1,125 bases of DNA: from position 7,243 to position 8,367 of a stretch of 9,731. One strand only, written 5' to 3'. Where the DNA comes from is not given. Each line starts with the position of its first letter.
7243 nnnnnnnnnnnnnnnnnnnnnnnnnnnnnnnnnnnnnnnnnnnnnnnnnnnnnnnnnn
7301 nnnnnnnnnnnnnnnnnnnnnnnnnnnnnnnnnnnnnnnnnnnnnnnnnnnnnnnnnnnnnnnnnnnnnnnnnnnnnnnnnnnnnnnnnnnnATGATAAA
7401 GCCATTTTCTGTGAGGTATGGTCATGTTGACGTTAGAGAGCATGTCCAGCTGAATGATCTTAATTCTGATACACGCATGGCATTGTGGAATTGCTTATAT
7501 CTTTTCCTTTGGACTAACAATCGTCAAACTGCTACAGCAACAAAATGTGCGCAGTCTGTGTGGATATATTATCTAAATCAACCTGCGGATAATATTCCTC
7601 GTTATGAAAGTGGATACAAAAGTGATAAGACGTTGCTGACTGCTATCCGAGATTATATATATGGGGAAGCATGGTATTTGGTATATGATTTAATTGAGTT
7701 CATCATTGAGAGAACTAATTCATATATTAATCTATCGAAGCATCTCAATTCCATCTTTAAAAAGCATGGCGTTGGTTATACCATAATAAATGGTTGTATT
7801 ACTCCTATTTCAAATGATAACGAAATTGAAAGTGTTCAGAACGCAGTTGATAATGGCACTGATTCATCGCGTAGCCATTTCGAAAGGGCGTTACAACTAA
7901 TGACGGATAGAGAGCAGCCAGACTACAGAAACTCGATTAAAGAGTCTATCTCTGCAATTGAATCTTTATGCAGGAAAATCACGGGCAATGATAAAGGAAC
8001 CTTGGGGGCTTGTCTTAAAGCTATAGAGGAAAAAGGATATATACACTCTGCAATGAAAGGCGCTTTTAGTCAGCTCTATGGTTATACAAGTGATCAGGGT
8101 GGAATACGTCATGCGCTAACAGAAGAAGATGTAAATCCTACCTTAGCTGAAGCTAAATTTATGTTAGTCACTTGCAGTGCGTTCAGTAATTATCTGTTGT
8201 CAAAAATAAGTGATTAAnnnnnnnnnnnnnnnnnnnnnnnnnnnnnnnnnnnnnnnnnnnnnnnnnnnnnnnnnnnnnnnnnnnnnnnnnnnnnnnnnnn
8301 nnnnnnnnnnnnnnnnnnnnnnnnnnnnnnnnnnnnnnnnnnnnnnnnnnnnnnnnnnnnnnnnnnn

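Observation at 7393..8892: Two convergent low-GC genes of unknown function between the satellite att core and IS911: candidate uncharacterised defence or abortive-infection cargo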

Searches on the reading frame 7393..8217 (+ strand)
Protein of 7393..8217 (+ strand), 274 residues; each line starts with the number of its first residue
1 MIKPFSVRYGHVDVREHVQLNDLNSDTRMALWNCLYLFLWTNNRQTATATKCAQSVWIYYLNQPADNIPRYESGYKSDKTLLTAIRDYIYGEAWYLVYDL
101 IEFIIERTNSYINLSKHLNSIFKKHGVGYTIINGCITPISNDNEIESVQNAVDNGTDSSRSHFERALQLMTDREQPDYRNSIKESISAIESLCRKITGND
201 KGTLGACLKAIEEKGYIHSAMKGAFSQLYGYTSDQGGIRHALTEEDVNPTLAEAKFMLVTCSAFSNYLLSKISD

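Call 4: search_protein_families(library=pfam, proteins=[window:7393-8217:+], max_evalue=1)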
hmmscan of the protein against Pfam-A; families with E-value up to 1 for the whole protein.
window:7393-8217:+ (274 aa): 2 families
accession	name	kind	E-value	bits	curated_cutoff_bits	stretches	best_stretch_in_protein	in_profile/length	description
PF18863.6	AbiJ_NTD4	-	5.8e-27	95.5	34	1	4-153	2-151/152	AbiJ N-terminal domain 4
PF21922.1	PBP_dimer_2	-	0.014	16.1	27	1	128-175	32-78/83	Penicillin binding protein A dimerisation domain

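Call 5: search_protein_families(library=padloc, proteins=[window:7393-8217:+], max_evalue=1)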
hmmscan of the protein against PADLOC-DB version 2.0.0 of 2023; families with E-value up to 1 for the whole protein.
window:7393-8217:+ (274 aa): 3 families
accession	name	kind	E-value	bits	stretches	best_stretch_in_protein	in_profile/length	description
PDLC04997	PDC-S32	-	5.6e-104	345.8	1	3-272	8-281/285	-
PDLC04996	PDC-S32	-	1e-86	289.1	1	3-272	3-276/280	-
PDLC04998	PDC-S32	-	0.0027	15.8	1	95-202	62-164/237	-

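Call 6: search_protein_families(library=ncbifam, proteins=[window:7393-8217:+], max_evalue=1)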
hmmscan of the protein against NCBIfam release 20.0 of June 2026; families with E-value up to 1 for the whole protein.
window:7393-8217:+ (274 aa): 1 family
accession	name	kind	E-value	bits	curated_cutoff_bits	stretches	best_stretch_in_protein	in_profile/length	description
NF046078.1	STM4504_CBY0614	subfamily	0.0063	15.8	150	1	116-198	113-197/281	STM4504/CBY_0614 family protein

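Call 15: find_homologous_proteins(query=window:7393-8217:+, max_evalue=0.001)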
Query window:7393-8217:+ (274 aa): 4437 proteins with E <= 0.001 among 4733 candidates; the best 120 are listed.
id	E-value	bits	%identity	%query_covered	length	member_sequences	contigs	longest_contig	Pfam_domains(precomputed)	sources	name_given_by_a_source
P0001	9.8e-183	624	100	100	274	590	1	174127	PF18863.7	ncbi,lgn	ncbi:hypothetical protein AACI42_001419 [Escherichia coli]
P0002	3.0e-146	504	78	100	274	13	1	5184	PF18863.7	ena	-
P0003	2.4e-109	383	62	100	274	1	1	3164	PF18863.7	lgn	-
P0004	2.1e-108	380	60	100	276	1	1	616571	PF18863.7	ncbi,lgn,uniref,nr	ncbi:AbiJ-NTD4 domain-containing protein [Klebsiella variicola]|uniref:AbiJ-NTD4 domain-containing p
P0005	5.3e-108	379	60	100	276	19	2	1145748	PF18863.7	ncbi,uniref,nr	ncbi:hypothetical protein RZQ81_04640 [Klebsiella pneumoniae]|uniref:AbiJ-NTD4 domain-containing pro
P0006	5.7e-108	379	60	100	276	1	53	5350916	PF18863.7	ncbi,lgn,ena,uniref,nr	ncbi:TPA: hypothetical protein MHK18_02640 [Klebsiella pneumoniae]|uniref:AbiJ-NTD4 domain-containin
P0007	5.8e-108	379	60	100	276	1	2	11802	PF18863.7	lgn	-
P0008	1.5e-107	377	61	100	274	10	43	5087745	PF18863.7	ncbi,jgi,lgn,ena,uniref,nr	ncbi:TPA: AbiJ-NTD4 domain-containing protein [Enterobacter chengduensis]|uniref:HEPN AbiJ-N-termina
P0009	2.1e-107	377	60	100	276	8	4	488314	PF18863.7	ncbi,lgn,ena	ncbi:AbiJ-NTD4 domain-containing protein [Klebsiella pneumoniae]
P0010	2.1e-107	377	60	100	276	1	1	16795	PF18863.7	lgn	-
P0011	2.1e-107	377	59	100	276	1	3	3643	PF18863.7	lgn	-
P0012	3.7e-107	376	59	100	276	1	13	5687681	PF18863.7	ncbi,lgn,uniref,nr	ncbi:hypothetical protein A3780_15240 [Kosakonia radicincitans]|uniref:AbiJ-NTD4 domain-containing p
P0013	3.2e-106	373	59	100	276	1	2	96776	PF14355.13,PF18863.7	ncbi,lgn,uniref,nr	ncbi:hypothetical protein GTGU_03574 [Trabulsiella guamensis ATCC 49490]|uniref:HEPN AbiJ-N-terminal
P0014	2.8e-105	370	61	100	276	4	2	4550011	PF18863.7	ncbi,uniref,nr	ncbi:AbiJ-NTD4 domain-containing protein [Enterobacter asburiae]|uniref:AbiJ-NTD4 domain-containing 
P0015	1.6e-104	367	60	100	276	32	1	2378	PF18863.7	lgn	-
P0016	2.4e-104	367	57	100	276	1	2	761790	PF18863.7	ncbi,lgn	ncbi:hypothetical protein PGN83_10780 [Klebsiella aerogenes]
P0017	2.9e-104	367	59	100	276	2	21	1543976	PF18863.7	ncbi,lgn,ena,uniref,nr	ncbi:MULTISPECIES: AbiJ-NTD4 domain-containing protein [Klebsiella]|uniref:AbiJ-NTD4 domain-containi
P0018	7.7e-104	365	57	100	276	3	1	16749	PF18863.7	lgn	-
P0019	1.2e-103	365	58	100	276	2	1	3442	PF18863.7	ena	-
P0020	2.4e-103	364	58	100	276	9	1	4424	PF18863.7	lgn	-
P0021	5.3e-103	362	57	100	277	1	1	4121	PF18863.7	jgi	jgi:hypothetical protein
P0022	1.3e-101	358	99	57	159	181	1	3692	PF18863.7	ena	-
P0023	2.3e-101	357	58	100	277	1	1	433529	PF18863.7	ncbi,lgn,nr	ncbi:hypothetical protein GJV14_03550 [Enterobacteriaceae bacterium RIT697]|nr:hypothetical protein 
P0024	3.1e-101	357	58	100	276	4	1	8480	PF18863.7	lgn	-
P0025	8.0e-101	355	58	100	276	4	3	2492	PF18863.7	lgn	-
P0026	2.3e-100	354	57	100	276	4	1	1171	PF18863.7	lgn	-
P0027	2.9e-100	353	55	100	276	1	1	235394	PF18863.7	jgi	jgi:hypothetical protein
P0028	4.2e-99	350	56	100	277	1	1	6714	PF14355.13,PF18863.7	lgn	-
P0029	1.3e-98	348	56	100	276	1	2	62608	PF18863.7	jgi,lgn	-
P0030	3.9e-97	343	54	99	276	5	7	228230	PF18863.7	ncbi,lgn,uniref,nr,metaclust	ncbi:AbiJ-NTD4 domain-containing protein [Pantoea agglomerans]|uniref:AbiJ-NTD4 domain-containing pr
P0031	1.9e-96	341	54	100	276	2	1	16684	PF18863.7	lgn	-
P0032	4.2e-95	337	56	100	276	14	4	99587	PF18863.7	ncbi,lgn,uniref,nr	ncbi:AbiJ-NTD4 domain-containing protein [Klebsiella pneumoniae]|uniref:AbiJ-NTD4 domain-containing 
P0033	7.5e-94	332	55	100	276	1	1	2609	PF18863.7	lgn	-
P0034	2.1e-93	331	56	100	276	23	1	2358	PF18863.7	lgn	-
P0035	6.5e-92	326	55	99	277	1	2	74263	PF18863.7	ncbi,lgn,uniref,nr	ncbi:hypothetical protein WKG94_20100 [Pantoea agglomerans]|uniref:AbiJ-NTD4 domain-containing prote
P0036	3.1e-91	324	55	100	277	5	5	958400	PF18863.7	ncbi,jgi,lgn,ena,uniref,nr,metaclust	ncbi:AbiJ-NTD4 domain-containing protein [Pantoea vagans]|uniref:AbiJ-NTD4 domain-containing protein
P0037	2.4e-90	321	54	100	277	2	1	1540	PF18863.7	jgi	-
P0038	1.3e-89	319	52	100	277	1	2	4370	PF18863.7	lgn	-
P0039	8.4e-88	313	53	99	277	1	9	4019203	PF18863.7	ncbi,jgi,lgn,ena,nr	ncbi:hypothetical protein KTJ90_06400 [Pantoea jilinensis]|nr:hypothetical protein KTJ90_06400 [Pant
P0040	1.2e-87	312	55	100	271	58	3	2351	PF18863.7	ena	-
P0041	2.3e-86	308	53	99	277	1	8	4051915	PF18863.7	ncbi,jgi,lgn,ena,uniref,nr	ncbi:AbiJ-NTD4 domain-containing protein [Pantoea agglomerans]|uniref:AbiJ-NTD4 domain-containing pr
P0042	6.7e-86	306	52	100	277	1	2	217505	PF18863.7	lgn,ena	-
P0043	1.5e-85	305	52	100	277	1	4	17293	PF18863.7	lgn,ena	-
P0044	4.7e-84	300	53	100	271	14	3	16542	PF18863.7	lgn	-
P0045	2.2e-83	298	50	100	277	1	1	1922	PF18863.7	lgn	-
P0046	2.4e-71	259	65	64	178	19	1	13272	PF18863.7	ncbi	ncbi:TPA: AbiJ-NTD4 domain-containing protein, partial [Klebsiella pneumoniae]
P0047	2.6e-69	252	41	99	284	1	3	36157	PF18863.7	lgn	-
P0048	8.0e-67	244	43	99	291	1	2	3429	PF18863.7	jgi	jgi:hypothetical protein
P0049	1.1e-66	243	43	99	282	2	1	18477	PF18863.7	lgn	-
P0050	6.7e-66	241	43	99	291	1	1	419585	PF18863.7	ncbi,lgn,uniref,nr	ncbi:hypothetical protein SAMN04515618_102314 [Collimonas sp. OK307]|uniref:AbiJ-NTD4 domain-contain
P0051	1.1e-65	240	46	99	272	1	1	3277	PF18863.7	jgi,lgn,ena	-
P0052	1.2e-65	240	43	99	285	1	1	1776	PF18863.7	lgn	-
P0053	1.3e-65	240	42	99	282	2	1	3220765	PF18863.7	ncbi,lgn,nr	ncbi:hypothetical protein PEC301937_07070 [Pectobacterium carotovorum subsp. carotovorum]|nr:hypothe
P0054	1.5e-65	240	41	99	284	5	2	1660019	PF18863.7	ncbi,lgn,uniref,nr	ncbi:AbiJ-NTD4 domain-containing protein [Pectobacterium brasiliense]|uniref:AbiJ-NTD4 domain-contai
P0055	1.9e-65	239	43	99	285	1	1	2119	PF18863.7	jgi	jgi:hypothetical protein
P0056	2.3e-65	239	43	99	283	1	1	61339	PF18863.7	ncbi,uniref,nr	ncbi:hypothetical protein SOV92_12450 [Pectobacterium brasiliense]|uniref:HEPN AbiJ-N-terminal domai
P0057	2.8e-65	239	41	99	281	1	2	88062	PF18863.7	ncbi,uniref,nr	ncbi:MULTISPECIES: hypothetical protein [unclassified Brenneria]|uniref:AbiJ-NTD4 domain-containing 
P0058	3.8e-65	238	42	99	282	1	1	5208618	PF18863.7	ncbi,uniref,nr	ncbi:hypothetical protein GMW39_12125 [Pectobacterium parmentieri]|uniref:AbiJ-NTD4 domain-containin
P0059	6.0e-65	238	42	99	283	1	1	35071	PF18863.7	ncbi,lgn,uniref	ncbi:AbiJ-NTD4 domain-containing protein [Pectobacterium aroidearum]|uniref:AbiJ-NTD4 domain-contain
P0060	6.1e-65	238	43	99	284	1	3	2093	PF18863.7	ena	-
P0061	1.0e-64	237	43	99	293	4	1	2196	PF18863.7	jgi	jgi:hypothetical protein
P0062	1.6e-64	236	41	99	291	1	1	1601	PF18863.7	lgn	-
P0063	1.9e-64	236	41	95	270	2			PF18863.7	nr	nr:hypothetical protein [Pectobacterium atrosepticum]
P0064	4.3e-64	235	41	99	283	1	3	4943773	PF18863.7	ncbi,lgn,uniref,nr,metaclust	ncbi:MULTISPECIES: AbiJ-NTD4 domain-containing protein [Brenneria]|uniref:HEPN AbiJ-N-terminal domai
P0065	1.2e-63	233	41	99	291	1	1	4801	PF18863.7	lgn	-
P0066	8.3e-63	231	40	99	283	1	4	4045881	PF18863.7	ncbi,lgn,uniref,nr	ncbi:hypothetical protein Bresa_01801|uniref:HEPN AbiJ-N-terminal domain-containing protein n=1 Tax=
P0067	9.5e-63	230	41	99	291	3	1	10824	PF18863.7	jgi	jgi:hypothetical protein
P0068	1.2e-62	230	41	95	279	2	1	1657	PF18863.7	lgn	-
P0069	1.5e-62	230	40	99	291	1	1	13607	PF18863.7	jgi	-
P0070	2.0e-62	229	39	100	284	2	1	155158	PF18863.7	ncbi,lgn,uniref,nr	ncbi:hypothetical protein RC77_14130 [Pectobacterium brasiliense]|uniref:AbiJ-NTD4 domain-containing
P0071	4.8e-62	228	40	99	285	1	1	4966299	PF18863.7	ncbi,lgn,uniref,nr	ncbi:hypothetical protein B5S52_04155 [Pectobacterium brasiliense]|uniref:AbiJ-NTD4 domain-containin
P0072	8.5e-62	227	39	99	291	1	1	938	PF18863.7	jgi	jgi:AbiJ N-terminal domain 4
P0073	9.9e-62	227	41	95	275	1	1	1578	PF18863.7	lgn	-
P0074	1.6e-61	226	43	99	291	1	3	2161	PF18863.7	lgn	-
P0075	3.5e-61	225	40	94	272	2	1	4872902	PF18863.7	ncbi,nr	ncbi:AbiJ-NTD4 domain-containing protein [Pectobacterium carotovorum]|nr:hypothetical protein [Pecto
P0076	3.6e-61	225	40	99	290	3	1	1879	PF18863.7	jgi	jgi:hypothetical protein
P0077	3.7e-61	225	40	99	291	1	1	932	PF18863.7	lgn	-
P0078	4.5e-61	225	41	99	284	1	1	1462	PF18863.7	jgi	-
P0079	4.9e-61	225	42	96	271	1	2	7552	PF18863.7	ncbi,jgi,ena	-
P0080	8.8e-61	224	39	96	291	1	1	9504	PF18863.7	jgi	jgi:hypothetical protein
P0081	1.4e-60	223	40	99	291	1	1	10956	PF18863.7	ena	-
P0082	1.6e-60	223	39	99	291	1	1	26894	PF18863.7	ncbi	ncbi:MAG: AbiJ-NTD4 domain-containing protein [Acidithiobacillus sp.]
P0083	1.7e-60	223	41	97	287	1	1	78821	PF18863.7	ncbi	-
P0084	2.0e-60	223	40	99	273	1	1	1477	PF18863.7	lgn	-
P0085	2.5e-60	223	38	99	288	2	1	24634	PF18863.7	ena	-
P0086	3.0e-60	222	42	97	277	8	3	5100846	PF18863.7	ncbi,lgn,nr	ncbi:AbiJ-NTD4 domain-containing protein [Xanthomonas campestris pv. olitorii]|nr:hypothetical prote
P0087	3.0e-60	222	40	99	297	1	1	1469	PF18863.7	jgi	-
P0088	4.0e-60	222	46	81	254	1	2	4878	PF18863.7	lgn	-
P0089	4.1e-60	222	41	99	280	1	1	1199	PF18863.7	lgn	-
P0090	6.0e-60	221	40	99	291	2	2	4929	PF18863.7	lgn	-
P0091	1.0e-59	220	43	97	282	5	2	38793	PF18863.7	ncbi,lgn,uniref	ncbi:AbiJ-NTD4 domain-containing protein [Acinetobacter sp.]|uniref:AbiJ-NTD4 domain-containing prot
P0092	1.2e-59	220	41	98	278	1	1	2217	PF18863.7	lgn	-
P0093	1.3e-59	220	43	99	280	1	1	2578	PF18863.7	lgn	-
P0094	1.7e-59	220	43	96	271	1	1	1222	PF18863.7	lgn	-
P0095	1.7e-59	220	41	99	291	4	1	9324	PF18863.7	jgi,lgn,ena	-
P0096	2.4e-59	219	41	96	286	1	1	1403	PF18863.7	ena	-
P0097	2.6e-59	219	39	99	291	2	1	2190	PF18863.7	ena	-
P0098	3.2e-59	219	38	99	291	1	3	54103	PF18863.7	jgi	jgi:hypothetical protein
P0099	3.3e-59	219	41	99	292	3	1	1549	PF18863.7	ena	-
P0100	3.6e-59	219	42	97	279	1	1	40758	PF18863.7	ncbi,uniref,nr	ncbi:AbiJ-NTD4 domain-containing protein [Xanthomonas sp. SHU 199]|uniref:AbiJ-NTD4 domain-containin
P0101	4.9e-59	218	43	99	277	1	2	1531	PF18863.7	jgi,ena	jgi:hypothetical protein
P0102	5.4e-59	218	41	98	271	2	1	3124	PF18863.7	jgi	-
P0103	6.5e-59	218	39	94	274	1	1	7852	PF18863.7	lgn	-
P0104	8.2e-59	218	39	99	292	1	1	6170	PF18863.7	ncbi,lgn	-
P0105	9.0e-59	217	40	99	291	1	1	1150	PF18863.7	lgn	-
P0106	9.1e-59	217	41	98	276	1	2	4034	PF18863.7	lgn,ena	-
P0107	1.0e-58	217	39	99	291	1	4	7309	PF18863.7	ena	-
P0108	1.0e-58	217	38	99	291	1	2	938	PF18863.7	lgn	-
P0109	1.0e-58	217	43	98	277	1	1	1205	PF18863.7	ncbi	-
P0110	1.1e-58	217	42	99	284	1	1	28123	PF18863.7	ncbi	-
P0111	1.2e-58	217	43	98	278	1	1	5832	PF18863.7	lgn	-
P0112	1.3e-58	217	50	76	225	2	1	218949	PF18863.7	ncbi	-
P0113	2.2e-58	216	40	98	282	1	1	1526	PF18863.7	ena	-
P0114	2.2e-58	216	40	99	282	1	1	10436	PF18863.7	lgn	-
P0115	2.3e-58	216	39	98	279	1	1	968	PF18863.7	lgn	-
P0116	4.1e-58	215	39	99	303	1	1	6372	PF18863.7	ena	-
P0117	4.2e-58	215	39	99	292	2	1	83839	PF18863.7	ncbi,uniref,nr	ncbi:hypothetical protein ABRZ24_19010 [Brenneria populi]|uniref:HEPN AbiJ-N-terminal domain-contain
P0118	4.5e-58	215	40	96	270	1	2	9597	PF18863.7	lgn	-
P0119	4.5e-58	215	39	99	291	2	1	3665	PF18863.7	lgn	-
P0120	4.6e-58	215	39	99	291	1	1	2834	PF18863.7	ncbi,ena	-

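Call 19: search_dna_similar(query=window:7393-8217:+, collection=phages, mode=protein, max_evalue=0.001, max_rows=25)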
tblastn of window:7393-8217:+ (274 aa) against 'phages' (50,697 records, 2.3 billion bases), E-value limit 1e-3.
Records with a match: 4; places in all: 4; records where one place covers at least 80% of the query: 2.
Best place of each record, by identity: <60% 4.
By first word of the organism name: Rhizobium 2; Bacteriophage 1; Curtobacterium 1.
By host as written in the record: Rhizobium etli Brasil5 2; - 1; Curtobacterium flaccumfaciens NRRL B-729 SEA 1.
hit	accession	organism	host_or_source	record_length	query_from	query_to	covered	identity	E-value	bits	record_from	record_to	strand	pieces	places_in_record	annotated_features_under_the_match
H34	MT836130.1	Bacteriophage sp.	human fecal samples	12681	1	269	98%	34.3%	1e-48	177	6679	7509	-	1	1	record has no annotation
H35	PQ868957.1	Curtobacterium phage Barebow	Curtobacterium flaccumfaciens NRRL ...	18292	2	271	99%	29.4%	6e-33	132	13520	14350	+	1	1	17: hypothetical protein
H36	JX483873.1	Rhizobium phage RHEph01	Rhizobium etli Brasil5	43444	113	269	57%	34.0%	1e-19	94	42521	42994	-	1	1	hypothetical protein (x2)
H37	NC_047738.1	Rhizobium phage RHEph01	Rhizobium etli Brasil5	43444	113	269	57%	34.0%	1e-19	94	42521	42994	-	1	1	hypothetical protein (x2)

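Call 25: search_protein_families(library=pfam, alignment_id=A1, max_evalue=1)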
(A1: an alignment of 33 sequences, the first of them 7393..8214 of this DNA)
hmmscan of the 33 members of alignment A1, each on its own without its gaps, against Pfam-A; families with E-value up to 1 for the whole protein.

A. member 1, window:7393-8214:+ (274 aa): 2 families
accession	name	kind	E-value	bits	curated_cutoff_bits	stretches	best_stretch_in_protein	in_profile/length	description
PF18863.6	AbiJ_NTD4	-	5.8e-27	95.5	34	1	4-153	2-151/152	AbiJ N-terminal domain 4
PF21922.1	PBP_dimer_2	-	0.014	16.1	27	1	128-175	32-78/83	Penicillin binding protein A dimerisation domain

B. families by the number of members that match (of 33 scanned): 39 families (the first 25 are shown)
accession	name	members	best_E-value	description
PF18863.6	AbiJ_NTD4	33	1.6e-42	AbiJ N-terminal domain 4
PF13643.11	DUF4145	9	0.0086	Domain of unknown function (DUF4145)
PF16712.10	SCAB_CC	7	0.0078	Coiled-coil regions of plant-specific actin-binding protein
PF08161.18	RRP12_HEAT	7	0.025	Ribosomal RNA-processing protein 12, HEAT repeats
PF23707.1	P116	3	0.0053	P116-like protein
PF14044.11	NETI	2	0.058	NETI protein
PF23380.1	VIN3_C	2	0.12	VIN3-like, C-terminal domain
PF19598.4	DUF6103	2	0.13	Family of unknown function (DUF6103)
PF11864.13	DUF3384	1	0.0036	Domain of unknown function (DUF3384)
PF08167.18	RIX1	1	0.012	rRNA processing/ribosome biogenesis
PF21922.1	PBP_dimer_2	1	0.014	Penicillin binding protein A dimerisation domain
PF12277.13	DUF3618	1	0.014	Protein of unknown function (DUF3618)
PF04802.21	PP4R3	1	0.015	Phosphatase 4 regulatory subunit 3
PF21933.2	MCM5_C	1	0.021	MCM5, C-terminal domain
PF06854.16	Phage_Gp15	1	0.029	Bacteriophage Gp15 protein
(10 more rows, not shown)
